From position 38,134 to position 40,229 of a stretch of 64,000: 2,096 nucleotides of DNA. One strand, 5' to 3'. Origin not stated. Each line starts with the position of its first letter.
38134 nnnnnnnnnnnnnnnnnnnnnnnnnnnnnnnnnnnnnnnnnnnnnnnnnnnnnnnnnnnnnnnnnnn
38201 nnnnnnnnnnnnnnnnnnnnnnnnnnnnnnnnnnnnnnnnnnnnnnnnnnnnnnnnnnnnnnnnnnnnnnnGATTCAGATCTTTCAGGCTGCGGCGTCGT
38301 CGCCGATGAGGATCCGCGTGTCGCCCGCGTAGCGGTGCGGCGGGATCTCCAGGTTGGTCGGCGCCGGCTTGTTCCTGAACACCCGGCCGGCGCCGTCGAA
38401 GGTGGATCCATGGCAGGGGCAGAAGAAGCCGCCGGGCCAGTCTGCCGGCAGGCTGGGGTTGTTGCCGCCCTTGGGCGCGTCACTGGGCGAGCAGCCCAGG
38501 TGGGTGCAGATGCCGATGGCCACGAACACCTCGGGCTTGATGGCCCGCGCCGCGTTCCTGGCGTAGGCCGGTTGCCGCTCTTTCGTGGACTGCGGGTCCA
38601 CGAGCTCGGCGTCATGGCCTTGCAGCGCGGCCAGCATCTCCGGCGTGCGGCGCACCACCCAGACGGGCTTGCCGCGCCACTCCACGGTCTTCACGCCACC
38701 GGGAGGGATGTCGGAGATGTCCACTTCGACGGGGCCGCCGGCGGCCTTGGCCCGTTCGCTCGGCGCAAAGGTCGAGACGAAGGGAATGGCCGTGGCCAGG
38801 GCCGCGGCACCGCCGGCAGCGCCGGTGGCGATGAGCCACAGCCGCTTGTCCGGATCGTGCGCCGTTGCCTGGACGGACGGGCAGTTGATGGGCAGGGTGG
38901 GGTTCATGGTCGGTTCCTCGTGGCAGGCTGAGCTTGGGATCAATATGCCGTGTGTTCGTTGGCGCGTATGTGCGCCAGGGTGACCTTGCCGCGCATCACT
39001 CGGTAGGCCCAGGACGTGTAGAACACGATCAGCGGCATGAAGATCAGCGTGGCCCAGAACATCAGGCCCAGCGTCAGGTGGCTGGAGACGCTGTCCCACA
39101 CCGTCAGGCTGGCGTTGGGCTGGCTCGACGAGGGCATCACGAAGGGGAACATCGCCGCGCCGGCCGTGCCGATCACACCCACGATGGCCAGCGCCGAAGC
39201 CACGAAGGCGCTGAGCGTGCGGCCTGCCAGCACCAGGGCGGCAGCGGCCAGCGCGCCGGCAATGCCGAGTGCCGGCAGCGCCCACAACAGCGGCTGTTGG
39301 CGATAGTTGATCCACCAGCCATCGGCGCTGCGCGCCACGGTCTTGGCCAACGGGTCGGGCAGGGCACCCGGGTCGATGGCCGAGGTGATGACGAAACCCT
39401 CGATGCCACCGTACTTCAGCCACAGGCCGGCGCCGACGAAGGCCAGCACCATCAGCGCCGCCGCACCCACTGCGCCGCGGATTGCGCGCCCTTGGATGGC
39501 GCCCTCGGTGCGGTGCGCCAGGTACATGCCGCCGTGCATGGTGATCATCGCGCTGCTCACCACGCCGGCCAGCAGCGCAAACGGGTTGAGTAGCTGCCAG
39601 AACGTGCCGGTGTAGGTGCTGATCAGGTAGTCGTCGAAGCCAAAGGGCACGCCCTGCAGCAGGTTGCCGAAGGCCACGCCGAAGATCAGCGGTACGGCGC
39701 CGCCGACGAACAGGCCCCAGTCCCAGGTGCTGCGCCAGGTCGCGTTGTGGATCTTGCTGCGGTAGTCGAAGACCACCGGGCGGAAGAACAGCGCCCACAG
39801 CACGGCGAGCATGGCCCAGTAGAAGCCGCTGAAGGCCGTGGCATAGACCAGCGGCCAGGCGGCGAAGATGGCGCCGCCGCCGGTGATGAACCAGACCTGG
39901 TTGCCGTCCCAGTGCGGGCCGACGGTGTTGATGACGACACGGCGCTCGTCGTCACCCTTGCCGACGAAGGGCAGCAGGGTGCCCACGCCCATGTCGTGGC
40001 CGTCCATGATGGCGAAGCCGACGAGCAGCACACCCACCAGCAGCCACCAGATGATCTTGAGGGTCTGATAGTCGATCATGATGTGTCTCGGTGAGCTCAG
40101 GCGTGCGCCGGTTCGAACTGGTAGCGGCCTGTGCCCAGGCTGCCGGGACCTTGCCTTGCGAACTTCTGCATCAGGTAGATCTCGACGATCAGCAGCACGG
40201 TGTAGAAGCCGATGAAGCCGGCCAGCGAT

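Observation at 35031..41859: Ten-gene co-directional cluster fuses a cytochrome bd oxidase operon to a sulfide-metabolism-like module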

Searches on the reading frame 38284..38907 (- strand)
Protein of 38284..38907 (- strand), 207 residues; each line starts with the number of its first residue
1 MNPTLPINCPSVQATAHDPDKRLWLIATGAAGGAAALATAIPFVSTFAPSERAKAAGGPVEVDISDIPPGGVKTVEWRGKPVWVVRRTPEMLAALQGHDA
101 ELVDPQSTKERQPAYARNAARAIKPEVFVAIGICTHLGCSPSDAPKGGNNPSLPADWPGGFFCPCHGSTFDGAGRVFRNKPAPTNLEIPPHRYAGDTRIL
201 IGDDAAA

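Call 9: search_protein_families(library=pfam, proteins=[window:38284-38907:-], max_evalue=0.01)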
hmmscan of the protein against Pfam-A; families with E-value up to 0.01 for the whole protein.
window:38284-38907:- (207 aa): 2 families
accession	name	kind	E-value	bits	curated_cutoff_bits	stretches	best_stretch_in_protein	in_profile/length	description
PF00355.32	Rieske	-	2.7e-09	37.3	20.3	1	124-187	33-85/88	Rieske [2Fe-2S] domain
PF10399.14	UCR_Fe-S_N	-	0.0017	18.2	24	1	25-50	16-41/41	Ubiquitinol-cytochrome C reductase Fe-S subunit TAT signal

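Call 10: search_protein_families(library=ncbifam, proteins=[window:38284-38907:-], max_evalue=0.01)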
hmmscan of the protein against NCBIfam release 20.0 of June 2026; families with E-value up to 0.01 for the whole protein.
window:38284-38907:- (207 aa): 3 families
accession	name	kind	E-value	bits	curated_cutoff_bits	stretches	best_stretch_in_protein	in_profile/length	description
TIGR01416.1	Rieske_proteo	equivalog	5.1e-61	205.7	97.4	1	23-202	5-176/176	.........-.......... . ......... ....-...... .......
NF045928.1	Cytb6fFeSPetC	equivalog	1.8e-08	33.9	250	1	131-201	105-163/179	cytochrome b6-f complex iron-sulfur subunit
NF010001.0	PRK13474.1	subfamily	8.6e-08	31.7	154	1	131-192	104-153/178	cytochrome b6-f complex iron-sulfur subunit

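Call 13: find_encoding_contigs(protein=window:38284-38907:-, flank=10000, max_places=6)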
Protein window:38284-38907:- (207 aa): no gene with exactly this product is on record in the collection.

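Call 44: find_homologous_proteins(query=window:38284-38907:-, max_evalue=1e-10)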
Query window:38284-38907:- (207 aa): 8000 proteins with E <= 1e-10 among 8000 candidates; the best 120 are listed.
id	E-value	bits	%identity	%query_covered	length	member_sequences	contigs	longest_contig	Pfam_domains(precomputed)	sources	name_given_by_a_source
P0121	1.2e-128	446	94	100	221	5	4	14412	PF00355.33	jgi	jgi:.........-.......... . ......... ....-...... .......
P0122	2.0e-127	442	93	100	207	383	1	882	PF00355.33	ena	-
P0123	1.5e-125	436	91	100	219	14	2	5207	PF00355.33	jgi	jgi:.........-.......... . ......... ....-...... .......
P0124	4.4e-123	428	88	100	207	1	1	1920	PF00355.33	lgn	-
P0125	2.9e-122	425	87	100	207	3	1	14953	PF00355.33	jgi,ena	jgi:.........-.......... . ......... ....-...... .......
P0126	7.4e-120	417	86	100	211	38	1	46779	PF00355.33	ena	-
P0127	2.8e-119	415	86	100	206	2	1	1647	PF00355.33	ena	-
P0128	1.8e-118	412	88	98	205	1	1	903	PF00355.33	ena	-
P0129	2.3e-118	412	86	100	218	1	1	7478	PF00355.33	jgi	jgi:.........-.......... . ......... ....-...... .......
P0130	3.3e-117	408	85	100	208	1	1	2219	PF00355.33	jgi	jgi:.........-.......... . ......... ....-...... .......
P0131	4.3e-117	408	87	98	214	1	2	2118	PF00355.33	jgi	jgi:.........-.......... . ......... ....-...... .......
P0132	7.0e-117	407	84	100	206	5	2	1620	PF00355.33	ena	-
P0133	1.1e-116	407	83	100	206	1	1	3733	PF00355.33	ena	-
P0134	4.1e-116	405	83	100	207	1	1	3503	PF00355.33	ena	-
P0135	6.9e-116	404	84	100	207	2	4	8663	PF00355.33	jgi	jgi:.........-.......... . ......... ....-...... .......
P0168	3.4e-111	389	84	98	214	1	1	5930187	PF00355.33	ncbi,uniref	ncbi:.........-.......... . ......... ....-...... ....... [Rubrivivax sp. RP6-9]|uniref:ubiquinol-cy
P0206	7.4e-108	378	80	100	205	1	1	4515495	PF00355.33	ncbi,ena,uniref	ncbi:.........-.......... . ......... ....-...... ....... [Methylibium sp.]|uniref:ubiquinol-cytochr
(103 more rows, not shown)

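Call 45: find_encoding_contigs(protein=P0168, flank=8000, max_places=2)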
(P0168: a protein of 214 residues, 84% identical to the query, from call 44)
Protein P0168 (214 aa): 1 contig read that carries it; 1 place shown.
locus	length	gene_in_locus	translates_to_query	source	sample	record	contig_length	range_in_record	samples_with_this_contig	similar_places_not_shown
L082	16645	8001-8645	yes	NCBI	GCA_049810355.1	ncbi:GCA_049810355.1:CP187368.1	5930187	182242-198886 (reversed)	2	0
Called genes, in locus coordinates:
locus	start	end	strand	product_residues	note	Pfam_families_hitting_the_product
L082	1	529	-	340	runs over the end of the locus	PF00332:Glyco_hydro_17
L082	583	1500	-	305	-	PF03935:SKN1_KRE6_Sbg1 (faint), PF00722:Glyco_hydro_16, PF26113:GH16_XgeA (weak)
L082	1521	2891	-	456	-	PF00232:Glyco_hydro_1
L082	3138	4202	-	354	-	PF13560:HTH_31 (weak), PF00356:LacI, PF00532:Peripla_BP_1, PF13407:Peripla_BP_4, PF13377:Peripla_BP_3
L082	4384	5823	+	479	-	PF01554:MatE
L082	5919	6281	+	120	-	PF02627:CMD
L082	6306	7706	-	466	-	PF08448:PAS_4, PF00158:Sigma54_activat, PF14532:Sigma54_activ_2, PF07728:AAA_5, PF25601:AAA_lid_14, PF02954:HTH_8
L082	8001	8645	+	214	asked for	PF00355:Rieske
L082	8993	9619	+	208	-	PF05724:TPMT (weak), PF13489:Methyltransf_23, PF03848:TehB (weak), PF13649:Methyltransf_25, PF13847:Methyltransf_31 (weak), PF08241:Methyltransf_11, PF08242:Methyltransf_12 (weak)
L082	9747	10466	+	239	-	PF00072:Response_reg, PF00486:Trans_reg_C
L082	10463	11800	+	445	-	PF00512:HisKA, PF02518:HATPase_c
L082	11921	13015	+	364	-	PF01738:DLH (weak)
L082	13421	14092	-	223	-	PF00156:Pribosyltran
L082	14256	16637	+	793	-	PF02190:LON_substr_bdg, PF00004:AAA, PF07724:AAA_2 (faint), PF07728:AAA_5, PF22667:Lon_lid, PF05362:Lon_C, PF13541:ChlI (weak)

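Call 46: find_encoding_contigs(protein=P0206, flank=8000, max_places=2)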
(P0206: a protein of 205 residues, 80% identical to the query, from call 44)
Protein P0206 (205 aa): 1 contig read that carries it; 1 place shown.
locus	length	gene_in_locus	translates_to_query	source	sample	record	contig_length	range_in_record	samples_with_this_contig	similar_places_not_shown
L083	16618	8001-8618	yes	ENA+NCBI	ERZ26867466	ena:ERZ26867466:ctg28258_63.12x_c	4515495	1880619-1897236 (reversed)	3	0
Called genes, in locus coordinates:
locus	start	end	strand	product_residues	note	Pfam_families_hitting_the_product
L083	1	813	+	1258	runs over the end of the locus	PF05170:AsmA (weak), PF05359:DUF748, PF13116:YhdP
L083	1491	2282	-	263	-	-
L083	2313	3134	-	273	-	PF01925:TauE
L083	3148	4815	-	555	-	PF04273:BLH_phosphatase, PF07992:Pyr_redox_2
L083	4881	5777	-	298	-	PF00753:Lactamase_B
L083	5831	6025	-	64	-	PF11127:YgaP-like_TM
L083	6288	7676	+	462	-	PF08448:PAS_4, PF00158:Sigma54_activat, PF14532:Sigma54_activ_2, PF07728:AAA_5 (weak), PF25601:AAA_lid_14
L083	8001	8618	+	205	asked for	PF00355:Rieske (weak)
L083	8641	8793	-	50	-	PF11346:DUF3149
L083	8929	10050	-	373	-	PF04143:Sulf_transp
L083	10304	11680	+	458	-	PF00174:Oxidored_molyb, PF03404:Mo-co_dimer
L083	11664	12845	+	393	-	PF13442:Cytochrome_CBB3 (weak), PF00034:Cytochrom_C (weak)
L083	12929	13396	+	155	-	PF13501:SoxY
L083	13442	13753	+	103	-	PF08770:SoxZ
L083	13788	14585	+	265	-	PF21342:SoxA-TsdA_cyt-c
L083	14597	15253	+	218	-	-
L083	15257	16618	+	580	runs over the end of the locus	PF02872:5_nucleotid_C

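Call 60: search_solved_structures(query=window:38284-38907:-, max_evalue=0.00001, show_alignments=2)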
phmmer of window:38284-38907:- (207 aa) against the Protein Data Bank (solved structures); distinct sequences matched with E-value up to 0.00001: 49.
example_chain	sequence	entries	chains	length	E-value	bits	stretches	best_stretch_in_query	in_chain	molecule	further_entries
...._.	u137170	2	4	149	1.8e-59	204.8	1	59-205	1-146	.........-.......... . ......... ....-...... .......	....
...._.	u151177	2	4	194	6.9e-57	196.3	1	21-204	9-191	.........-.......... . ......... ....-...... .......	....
9fq7_3H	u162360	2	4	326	2.2e-28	103.1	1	25-202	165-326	Ubiquinol-cytochrome c reductase, iron-sulfur subunit, putative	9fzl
9fks_c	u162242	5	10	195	2.3e-28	103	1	9-202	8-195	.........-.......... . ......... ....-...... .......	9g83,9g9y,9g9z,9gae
2yiu_C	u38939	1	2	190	4.4e-28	102.1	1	17-202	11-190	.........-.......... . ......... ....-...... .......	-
7jrg_E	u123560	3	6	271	1.2e-27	100.7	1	18-202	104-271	Cytochrome b-c1 complex subunit Rieske, mitochondrial | UCR1 (Rieske iron-sulfur protein subunit)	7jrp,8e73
8zno_E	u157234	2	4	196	2.7e-27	99.5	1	17-201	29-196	Cytochrome b-c1 complex subunit Rieske, mitochondrial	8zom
8q1b_E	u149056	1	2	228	9.9e-27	97.7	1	28-202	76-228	Cytochrome b-c1 complex subunit Rieske, mitochondrial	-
3cwb_E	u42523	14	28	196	2e-26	96.7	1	17-202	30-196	MITOCHONDRIAL UBIQUINOL-CYTOCHROME C REDUCTASE IRON-SULFUR PROTEIN | Cytochrome b-c1 complex subunit Rieske, mitochondrial | CYTOCHROME B-C1 COMPLEX SUBUNIT 5, 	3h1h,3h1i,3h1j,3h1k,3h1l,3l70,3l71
8bel_D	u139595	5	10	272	6.7e-26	95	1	18-202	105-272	Cytochrome b-c1 complex subunit Rieske-1, mitochondrial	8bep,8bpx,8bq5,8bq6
8iog_C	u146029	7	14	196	7.7e-26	94.8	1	25-202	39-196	Cytochrome b-c1 complex subunit Rieske, mitochondrial | Rieske domain-containing protein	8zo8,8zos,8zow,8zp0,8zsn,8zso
7rja_C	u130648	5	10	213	8.1e-26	94.7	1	28-202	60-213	Cytochrome b-c1 complex subunit Rieske, mitochondrial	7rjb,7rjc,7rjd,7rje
5j4z_AE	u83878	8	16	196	1.3e-25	94.1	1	26-202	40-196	Cytochrome b-c1 complex subunit Rieske, mitochondrial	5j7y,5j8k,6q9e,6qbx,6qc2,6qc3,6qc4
4d6t_V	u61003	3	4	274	1.3e-25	94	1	27-202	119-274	CYTOCHROME B-C1 COMPLEX SUBUNIT RIESKE, MITOCHONDRIAL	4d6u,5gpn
1be3_E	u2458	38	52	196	1.5e-25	93.9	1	27-202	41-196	CYTOCHROME BC1 COMPLEX | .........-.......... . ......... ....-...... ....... | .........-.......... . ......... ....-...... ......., MITOCHONDRIAL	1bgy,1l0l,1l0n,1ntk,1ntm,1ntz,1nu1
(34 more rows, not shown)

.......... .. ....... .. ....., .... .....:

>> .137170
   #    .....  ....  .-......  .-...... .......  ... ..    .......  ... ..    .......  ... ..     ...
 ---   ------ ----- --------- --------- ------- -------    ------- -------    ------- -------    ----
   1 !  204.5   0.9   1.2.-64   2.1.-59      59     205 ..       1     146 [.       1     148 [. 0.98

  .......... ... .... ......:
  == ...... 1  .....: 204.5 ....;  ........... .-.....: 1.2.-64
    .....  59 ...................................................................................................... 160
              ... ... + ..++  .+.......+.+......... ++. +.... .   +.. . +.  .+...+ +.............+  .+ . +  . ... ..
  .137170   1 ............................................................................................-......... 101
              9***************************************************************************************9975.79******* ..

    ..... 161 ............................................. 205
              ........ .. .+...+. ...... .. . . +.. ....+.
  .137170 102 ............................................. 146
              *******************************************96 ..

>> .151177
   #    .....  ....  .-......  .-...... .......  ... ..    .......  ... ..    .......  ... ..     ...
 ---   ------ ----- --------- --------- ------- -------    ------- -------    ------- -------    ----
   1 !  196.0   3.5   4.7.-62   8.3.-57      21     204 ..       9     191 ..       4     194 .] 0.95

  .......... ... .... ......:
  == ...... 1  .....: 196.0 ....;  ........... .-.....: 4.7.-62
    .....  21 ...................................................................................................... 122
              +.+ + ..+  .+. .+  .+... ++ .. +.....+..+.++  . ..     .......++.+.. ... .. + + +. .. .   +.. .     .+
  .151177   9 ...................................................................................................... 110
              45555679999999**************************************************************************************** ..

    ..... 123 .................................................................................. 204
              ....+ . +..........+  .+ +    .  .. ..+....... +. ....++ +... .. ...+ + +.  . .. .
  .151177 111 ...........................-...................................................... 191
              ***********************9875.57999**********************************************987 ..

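Call 78: search_protein_representatives(protein=window:38284-38907:-)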
Query: 207 residues. Proteins with E-value up to 0.001 (for the whole library): 3924; up to 1e-10: 1986; up to 1e-30: 242. The best 150 are listed.
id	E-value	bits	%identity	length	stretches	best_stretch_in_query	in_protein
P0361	1.1e-76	274.2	67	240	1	16-192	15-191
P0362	1.8e-66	240.7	57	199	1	18-205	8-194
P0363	1.4e-64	234.6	79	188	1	3-142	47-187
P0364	4.5e-63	229.6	83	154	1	90-206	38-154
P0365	4.6e-63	229.6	56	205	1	18-205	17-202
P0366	4.2e-62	226.4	61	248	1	21-204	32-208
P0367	1.2e-59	218.4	54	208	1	17-205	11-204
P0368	4.7e-59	216.5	53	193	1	18-204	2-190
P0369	9.2e-59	215.5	67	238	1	19-193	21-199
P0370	2.0e-58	214.4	55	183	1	18-205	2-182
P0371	4.9e-58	213.2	72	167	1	61-191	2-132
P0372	1.2e-57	211.9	95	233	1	1-103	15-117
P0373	2.3e-57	211.0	61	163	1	15-171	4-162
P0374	7.5e-56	206.0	51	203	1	13-205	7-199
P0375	7.2e-55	202.8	74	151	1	89-205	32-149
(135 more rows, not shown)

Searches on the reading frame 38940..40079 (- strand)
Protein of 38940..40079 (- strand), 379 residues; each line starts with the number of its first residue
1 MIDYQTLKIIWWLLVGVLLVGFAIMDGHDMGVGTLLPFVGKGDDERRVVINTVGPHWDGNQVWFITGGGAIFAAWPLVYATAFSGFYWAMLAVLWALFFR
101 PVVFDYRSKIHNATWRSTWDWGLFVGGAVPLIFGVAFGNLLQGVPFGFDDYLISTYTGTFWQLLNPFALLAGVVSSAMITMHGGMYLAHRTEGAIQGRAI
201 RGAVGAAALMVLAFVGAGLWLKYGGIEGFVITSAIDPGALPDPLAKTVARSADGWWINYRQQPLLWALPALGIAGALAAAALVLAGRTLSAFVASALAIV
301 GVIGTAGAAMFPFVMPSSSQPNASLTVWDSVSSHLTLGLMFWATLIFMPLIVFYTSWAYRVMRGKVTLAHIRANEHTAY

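Call 9: search_protein_families(library=pfam, proteins=[window:38940-40079:-], max_evalue=0.01)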
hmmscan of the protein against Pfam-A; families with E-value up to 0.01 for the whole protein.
window:38940-40079:- (379 aa): 1 family
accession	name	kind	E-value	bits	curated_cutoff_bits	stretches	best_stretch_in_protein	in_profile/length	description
PF02322.20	Cyt_bd_oxida_II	-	8.4e-101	337.7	35.6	1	7-362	1-302/302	Cytochrome bd terminal oxidase subunit II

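Call 10: search_protein_families(library=ncbifam, proteins=[window:38940-40079:-], max_evalue=0.01)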
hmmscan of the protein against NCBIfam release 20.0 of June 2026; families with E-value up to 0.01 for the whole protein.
window:38940-40079:- (379 aa): 3 families
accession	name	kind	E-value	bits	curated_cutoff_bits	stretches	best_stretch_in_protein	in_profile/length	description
TIGR00203.1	cydB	equivalog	1.3e-144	482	117.3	1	1-379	1-378/378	cytochrome d ubiquinol oxidase subunit II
NF011579.0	PRK15003.1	equivalog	5e-141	470.3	718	1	1-379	1-379/379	cytochrome d ubiquinol oxidase subunit II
NF011602.0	PRK15028.1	equivalog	5.2e-128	427.6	681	1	1-379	1-378/378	cytochrome d ubiquinol oxidase subunit II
